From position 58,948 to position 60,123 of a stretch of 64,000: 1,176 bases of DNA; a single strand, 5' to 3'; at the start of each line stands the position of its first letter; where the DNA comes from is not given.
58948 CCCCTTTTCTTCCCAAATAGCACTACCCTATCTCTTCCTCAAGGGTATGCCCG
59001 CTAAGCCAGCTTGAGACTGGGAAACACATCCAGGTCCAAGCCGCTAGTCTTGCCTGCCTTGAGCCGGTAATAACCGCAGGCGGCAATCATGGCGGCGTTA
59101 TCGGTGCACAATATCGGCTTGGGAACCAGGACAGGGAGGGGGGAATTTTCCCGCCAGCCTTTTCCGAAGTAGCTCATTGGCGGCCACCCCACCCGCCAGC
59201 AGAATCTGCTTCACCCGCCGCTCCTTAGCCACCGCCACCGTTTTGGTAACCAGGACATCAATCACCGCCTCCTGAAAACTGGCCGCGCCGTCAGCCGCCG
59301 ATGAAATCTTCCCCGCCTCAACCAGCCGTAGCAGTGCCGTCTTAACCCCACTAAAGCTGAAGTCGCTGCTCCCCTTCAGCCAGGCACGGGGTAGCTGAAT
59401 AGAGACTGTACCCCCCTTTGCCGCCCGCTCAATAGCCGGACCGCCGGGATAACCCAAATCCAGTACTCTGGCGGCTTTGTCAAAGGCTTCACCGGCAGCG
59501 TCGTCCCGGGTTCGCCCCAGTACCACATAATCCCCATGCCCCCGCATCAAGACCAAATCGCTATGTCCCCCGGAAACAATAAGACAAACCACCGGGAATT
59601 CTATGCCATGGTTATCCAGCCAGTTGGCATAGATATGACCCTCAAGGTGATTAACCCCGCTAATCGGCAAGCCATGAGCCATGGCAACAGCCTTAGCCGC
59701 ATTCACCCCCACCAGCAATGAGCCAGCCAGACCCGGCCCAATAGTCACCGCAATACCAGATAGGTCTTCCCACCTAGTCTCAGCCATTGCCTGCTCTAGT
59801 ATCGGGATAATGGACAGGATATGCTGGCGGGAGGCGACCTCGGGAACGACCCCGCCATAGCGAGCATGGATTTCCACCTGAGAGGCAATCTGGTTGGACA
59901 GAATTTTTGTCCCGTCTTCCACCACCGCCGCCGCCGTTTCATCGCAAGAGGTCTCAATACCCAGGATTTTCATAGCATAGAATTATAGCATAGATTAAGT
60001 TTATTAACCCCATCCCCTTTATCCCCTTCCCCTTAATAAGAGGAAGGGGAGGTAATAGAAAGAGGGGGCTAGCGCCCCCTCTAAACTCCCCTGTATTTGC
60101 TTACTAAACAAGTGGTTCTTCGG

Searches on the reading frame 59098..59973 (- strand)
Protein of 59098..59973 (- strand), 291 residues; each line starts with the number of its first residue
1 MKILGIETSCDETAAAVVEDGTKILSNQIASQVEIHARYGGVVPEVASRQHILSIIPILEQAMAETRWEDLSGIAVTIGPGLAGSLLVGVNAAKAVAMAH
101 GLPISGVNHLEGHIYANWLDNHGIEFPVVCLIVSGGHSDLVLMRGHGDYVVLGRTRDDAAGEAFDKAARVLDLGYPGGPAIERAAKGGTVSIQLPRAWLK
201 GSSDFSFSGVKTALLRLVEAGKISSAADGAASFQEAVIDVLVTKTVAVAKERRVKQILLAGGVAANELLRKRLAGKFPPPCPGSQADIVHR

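Call 16: search_protein_families(library=pfam, proteins=[window:59098-59973:-], max_evalue=1)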
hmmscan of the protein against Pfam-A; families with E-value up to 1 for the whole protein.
window:59098-59973:- (291 aa): 4 families
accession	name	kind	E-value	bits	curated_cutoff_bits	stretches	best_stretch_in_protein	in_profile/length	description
PF00814.31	TsaD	-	1.7e-85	287.4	24.8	1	23-274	1-238/264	tRNA N6-adenosine threonylcarbamoyltransferase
PF22521.2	HypF_C_2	-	4.9e-07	30.2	27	1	182-274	124-214/241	Carbamoyltransferase, Kae1-like Domain, second subdomain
PF02543.21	Carbam_trans_N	-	0.00012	22.1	24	1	217-273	264-320/346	Carbamoyltransferase N-terminus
PF07848.18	PaaX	-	0.074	13.7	24.8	1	204-233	34-63/70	PaaX-like protein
